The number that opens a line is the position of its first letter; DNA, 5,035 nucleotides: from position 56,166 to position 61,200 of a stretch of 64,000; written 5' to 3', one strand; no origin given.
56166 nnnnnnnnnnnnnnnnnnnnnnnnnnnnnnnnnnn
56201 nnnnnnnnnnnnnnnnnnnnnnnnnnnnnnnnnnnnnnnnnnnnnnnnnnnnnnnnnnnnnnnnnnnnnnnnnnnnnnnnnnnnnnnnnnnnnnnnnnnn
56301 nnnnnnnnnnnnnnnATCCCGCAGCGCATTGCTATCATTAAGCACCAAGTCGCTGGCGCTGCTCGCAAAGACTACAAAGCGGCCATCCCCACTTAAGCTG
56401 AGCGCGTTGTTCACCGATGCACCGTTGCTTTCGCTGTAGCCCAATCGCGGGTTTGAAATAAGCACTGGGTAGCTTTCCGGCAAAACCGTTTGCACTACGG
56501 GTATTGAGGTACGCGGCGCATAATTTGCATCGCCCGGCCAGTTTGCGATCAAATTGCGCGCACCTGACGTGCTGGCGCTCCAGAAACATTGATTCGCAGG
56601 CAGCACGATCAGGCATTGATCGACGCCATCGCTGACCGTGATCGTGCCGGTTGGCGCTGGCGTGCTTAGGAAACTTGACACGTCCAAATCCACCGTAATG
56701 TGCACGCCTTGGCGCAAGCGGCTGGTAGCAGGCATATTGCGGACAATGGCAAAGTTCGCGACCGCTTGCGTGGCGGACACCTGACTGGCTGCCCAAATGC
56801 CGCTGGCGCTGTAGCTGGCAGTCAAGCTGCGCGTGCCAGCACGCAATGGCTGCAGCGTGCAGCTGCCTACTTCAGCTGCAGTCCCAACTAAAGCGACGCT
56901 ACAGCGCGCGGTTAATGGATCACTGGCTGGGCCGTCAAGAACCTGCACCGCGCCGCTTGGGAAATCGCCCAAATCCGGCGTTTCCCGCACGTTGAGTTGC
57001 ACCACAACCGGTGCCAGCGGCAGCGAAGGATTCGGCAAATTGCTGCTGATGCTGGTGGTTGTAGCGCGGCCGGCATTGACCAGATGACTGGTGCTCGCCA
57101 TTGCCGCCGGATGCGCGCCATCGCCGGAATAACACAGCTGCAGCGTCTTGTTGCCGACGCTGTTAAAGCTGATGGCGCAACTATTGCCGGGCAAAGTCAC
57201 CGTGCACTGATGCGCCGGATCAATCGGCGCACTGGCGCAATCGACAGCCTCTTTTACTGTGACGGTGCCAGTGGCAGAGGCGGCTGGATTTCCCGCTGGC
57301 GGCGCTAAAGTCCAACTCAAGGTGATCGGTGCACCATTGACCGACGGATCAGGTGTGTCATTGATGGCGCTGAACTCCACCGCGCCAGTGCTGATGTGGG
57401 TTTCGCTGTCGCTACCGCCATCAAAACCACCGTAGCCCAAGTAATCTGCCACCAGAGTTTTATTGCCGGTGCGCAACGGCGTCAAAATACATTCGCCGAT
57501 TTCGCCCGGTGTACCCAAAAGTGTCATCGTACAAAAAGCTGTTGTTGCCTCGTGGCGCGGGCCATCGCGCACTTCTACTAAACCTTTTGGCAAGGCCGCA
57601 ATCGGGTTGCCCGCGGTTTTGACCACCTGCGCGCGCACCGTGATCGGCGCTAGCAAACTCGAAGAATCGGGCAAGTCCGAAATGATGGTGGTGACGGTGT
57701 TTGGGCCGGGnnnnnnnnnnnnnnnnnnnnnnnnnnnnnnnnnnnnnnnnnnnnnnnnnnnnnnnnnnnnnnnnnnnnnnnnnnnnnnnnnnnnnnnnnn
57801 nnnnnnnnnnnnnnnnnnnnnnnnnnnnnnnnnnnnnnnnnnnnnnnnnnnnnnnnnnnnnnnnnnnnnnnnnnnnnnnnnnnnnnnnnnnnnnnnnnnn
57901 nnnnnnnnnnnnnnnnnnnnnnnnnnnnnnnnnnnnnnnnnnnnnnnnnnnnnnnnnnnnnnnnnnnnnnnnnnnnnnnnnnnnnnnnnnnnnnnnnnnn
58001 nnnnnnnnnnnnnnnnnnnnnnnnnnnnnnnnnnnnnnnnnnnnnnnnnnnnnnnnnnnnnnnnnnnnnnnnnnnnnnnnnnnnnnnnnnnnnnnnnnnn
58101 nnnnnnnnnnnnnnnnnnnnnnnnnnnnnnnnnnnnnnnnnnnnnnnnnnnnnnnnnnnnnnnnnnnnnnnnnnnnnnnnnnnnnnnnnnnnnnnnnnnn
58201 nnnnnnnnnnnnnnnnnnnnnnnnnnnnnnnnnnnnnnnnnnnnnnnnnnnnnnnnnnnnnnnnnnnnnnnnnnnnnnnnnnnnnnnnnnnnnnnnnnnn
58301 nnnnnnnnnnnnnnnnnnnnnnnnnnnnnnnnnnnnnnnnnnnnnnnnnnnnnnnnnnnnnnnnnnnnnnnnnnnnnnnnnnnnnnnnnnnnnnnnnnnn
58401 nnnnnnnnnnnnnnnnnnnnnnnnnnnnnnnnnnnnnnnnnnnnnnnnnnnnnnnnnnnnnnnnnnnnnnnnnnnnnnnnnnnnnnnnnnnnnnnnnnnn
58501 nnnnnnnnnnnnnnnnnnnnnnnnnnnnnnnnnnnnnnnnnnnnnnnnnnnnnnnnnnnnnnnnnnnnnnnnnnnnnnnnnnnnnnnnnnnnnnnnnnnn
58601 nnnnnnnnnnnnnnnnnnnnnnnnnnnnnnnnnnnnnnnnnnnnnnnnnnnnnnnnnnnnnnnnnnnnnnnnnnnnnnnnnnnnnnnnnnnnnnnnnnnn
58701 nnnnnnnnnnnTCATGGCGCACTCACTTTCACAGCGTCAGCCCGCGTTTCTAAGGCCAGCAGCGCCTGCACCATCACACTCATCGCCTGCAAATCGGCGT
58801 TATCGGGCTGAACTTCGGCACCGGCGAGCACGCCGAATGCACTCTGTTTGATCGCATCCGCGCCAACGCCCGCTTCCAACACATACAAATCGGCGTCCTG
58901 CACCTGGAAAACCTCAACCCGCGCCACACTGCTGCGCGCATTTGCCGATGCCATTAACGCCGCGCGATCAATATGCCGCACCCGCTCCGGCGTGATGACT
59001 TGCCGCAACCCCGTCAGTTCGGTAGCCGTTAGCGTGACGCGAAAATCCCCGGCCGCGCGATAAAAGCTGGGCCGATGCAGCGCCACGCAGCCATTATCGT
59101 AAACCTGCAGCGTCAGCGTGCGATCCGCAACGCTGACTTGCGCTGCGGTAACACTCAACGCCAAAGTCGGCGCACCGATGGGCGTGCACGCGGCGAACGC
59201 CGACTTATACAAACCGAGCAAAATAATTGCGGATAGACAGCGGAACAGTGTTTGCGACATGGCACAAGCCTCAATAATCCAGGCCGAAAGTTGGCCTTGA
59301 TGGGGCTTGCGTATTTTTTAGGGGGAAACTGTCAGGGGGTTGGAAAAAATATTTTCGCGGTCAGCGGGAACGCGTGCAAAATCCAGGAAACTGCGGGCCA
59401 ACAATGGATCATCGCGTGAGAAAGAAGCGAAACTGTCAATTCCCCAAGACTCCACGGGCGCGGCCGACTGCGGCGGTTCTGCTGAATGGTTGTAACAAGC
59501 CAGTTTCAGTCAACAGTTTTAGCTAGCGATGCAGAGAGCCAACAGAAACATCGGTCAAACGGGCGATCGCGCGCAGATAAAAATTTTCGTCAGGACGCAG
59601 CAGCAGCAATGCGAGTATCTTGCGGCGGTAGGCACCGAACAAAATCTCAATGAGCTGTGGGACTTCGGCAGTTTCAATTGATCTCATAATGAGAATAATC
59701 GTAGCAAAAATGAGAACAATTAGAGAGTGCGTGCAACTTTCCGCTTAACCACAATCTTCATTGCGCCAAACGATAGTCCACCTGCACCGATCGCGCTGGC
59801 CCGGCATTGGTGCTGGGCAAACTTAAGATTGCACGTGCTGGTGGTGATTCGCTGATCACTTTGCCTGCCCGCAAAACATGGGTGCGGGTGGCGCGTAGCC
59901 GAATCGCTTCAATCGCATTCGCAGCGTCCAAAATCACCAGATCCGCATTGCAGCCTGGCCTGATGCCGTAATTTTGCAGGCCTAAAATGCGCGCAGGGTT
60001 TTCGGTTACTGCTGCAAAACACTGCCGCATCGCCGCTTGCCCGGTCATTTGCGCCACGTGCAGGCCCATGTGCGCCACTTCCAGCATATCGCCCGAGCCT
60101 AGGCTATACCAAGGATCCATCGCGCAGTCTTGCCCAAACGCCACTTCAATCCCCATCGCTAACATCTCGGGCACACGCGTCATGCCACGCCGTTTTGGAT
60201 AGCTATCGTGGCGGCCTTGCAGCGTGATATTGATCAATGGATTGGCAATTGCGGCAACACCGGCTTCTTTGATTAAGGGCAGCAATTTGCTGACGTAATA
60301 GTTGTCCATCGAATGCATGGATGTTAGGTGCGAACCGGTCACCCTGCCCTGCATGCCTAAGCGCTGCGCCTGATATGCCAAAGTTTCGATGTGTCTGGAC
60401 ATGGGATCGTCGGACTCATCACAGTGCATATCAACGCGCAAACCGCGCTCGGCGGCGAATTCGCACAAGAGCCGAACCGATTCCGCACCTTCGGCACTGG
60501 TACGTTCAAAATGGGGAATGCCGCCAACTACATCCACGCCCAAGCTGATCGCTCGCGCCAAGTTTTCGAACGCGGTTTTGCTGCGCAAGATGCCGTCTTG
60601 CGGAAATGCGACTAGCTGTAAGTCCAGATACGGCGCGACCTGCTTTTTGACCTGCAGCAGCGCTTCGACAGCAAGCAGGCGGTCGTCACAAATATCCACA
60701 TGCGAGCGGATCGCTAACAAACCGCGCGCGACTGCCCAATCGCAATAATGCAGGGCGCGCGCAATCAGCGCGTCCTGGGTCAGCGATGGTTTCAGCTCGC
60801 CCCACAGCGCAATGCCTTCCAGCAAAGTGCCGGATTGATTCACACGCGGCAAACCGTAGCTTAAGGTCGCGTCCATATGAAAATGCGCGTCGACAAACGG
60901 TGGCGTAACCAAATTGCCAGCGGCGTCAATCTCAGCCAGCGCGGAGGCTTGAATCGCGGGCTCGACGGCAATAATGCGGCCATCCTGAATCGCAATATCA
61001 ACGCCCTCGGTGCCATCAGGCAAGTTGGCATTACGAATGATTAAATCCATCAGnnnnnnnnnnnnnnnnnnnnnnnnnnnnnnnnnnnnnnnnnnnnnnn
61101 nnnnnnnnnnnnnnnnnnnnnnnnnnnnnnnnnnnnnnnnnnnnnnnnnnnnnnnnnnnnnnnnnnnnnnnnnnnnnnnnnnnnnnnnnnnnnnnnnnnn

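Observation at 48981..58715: Giant secreted protein with a metzincin-like Zn-protease at the N-terminus and a gingipain-like C25 cysteine protease at the C-terminus, separated by about 2500 aa of propellers and Ig/lectin modules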

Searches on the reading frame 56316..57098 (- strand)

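Call 32: search_protein_families(library=pfam, max_evalue=1, proteins=[window:56316-57098:-])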
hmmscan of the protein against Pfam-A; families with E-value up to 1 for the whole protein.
seq(261 aa): 1 family
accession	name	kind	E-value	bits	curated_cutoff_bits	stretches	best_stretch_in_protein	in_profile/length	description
PF16640.11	Big_3_5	-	3.1e-17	63.4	35.5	2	130-205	10-87/88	Bacterial Ig-like domain (group 3)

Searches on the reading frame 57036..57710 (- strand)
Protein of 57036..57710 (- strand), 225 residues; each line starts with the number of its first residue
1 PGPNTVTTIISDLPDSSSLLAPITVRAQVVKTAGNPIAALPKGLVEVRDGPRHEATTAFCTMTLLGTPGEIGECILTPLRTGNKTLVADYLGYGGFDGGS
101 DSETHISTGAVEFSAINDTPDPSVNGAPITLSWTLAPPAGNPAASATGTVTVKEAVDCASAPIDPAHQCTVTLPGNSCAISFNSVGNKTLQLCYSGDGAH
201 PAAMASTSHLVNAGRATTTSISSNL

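Call 32: search_protein_families(library=pfam, max_evalue=1, proteins=[window:57036-57710:-])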
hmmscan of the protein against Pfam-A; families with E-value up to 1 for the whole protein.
seq(225 aa): 1 family
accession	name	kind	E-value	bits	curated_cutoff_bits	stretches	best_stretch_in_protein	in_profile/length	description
PF16640.11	Big_3_5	-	1.5e-13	51.6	35.5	2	118-206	3-81/88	Bacterial Ig-like domain (group 3)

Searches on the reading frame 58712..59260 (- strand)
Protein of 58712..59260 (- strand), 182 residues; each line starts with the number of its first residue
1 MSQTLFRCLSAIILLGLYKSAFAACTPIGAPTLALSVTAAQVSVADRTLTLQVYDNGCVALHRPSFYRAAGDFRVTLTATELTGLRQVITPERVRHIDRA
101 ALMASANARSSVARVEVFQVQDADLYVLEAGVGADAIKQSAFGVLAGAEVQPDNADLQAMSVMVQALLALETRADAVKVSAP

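Call 6: search_protein_families(library=pfam, proteins=[window:58712-59260:-], max_evalue=0.01)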
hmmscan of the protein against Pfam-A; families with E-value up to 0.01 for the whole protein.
window:58712-59260:- (182 aa): 0 families

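Call 7: search_protein_families(library=ncbifam, proteins=[window:58712-59260:-], max_evalue=0.1)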
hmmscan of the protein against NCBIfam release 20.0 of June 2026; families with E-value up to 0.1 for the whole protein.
window:58712-59260:- (182 aa): 1 family
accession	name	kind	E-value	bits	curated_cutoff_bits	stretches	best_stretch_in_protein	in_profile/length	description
NF041936.1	MXAN_0125_fam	equivalog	0.011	15.8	65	1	1-106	1-102/169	MXAN_0125 family MYXO-CTERM protein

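Call 58: find_homologous_proteins(query=A3, max_evalue=0.001)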
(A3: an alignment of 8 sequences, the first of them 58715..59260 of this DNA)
Query A3 (8 sequences) (182 aa, profile of the alignment): 48 proteins with E <= 0.001 among 8000 candidates.
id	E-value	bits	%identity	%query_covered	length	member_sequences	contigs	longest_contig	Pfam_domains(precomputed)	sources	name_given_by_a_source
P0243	2.9e-64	234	93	100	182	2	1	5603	-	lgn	-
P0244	1.3e-63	232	88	100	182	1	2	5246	-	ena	-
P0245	5.5e-59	217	61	100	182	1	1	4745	-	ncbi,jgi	jgi:hypothetical protein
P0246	1.3e-58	216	63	100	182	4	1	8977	-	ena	-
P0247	3.6e-58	214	62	100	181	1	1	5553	-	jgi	jgi:hypothetical protein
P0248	1.0e-57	213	62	100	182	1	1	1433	-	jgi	jgi:hypothetical protein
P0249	1.7e-56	209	29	94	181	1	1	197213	-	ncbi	-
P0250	8.5e-56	207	77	100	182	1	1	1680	-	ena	-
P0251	2.4e-55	205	75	100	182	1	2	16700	-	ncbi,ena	-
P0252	7.3e-55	204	76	100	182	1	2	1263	-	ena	-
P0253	5.1e-54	201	72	99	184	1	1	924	-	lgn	-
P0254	5.6e-54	201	31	94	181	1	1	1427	-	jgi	jgi:hypothetical protein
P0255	1.5e-52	196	31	85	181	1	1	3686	-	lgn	-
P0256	5.7e-52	194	71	91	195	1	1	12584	-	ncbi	-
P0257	9.8e-52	193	69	97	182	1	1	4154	-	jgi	jgi:hypothetical protein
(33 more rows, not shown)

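Call 59: search_solved_structures(query=A3, max_evalue=10)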
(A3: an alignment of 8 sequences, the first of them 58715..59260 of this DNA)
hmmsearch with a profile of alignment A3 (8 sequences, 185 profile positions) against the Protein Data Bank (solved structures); distinct sequences matched with E-value up to 10: 2.
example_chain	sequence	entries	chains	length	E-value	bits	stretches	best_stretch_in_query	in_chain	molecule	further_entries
9tlm_A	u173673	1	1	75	0.56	13.2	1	102-169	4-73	Sc-apCC-2-MCL-1-1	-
9tlt_A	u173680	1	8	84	0.84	12.6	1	87-131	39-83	Sc-apCC-2-KLHL20-4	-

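Call 72: search_protein_families(library=padloc, max_evalue=0.00001, proteins=[window:58712-59260:-])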
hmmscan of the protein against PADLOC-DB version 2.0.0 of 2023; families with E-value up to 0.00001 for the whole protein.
window:58712-59260:- (182 aa): 0 families
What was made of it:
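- Closest known: Secreted protease plus dedicated periplasmic inhibitor or foldase pairs. Different: There is no sequence similarity to Inh or to any Pfam, NCBIfam, PADLOC or PDB entry (calls 6, 7, 59, 72).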

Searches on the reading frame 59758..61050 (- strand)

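Call 6: search_protein_families(library=pfam, proteins=[window:59758-61050:-], max_evalue=0.01)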
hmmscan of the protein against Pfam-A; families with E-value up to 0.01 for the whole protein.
window:59758-61050:- (430 aa): 2 families
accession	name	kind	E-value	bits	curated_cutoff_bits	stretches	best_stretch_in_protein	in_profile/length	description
PF07969.17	Amidohydro_3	-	5.6e-61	207.9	29.7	1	40-399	2-471/472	Amidohydrolase family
PF01979.26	Amidohydro_1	-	7.7e-16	58.7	25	1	48-398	2-344/345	Amidohydrolase family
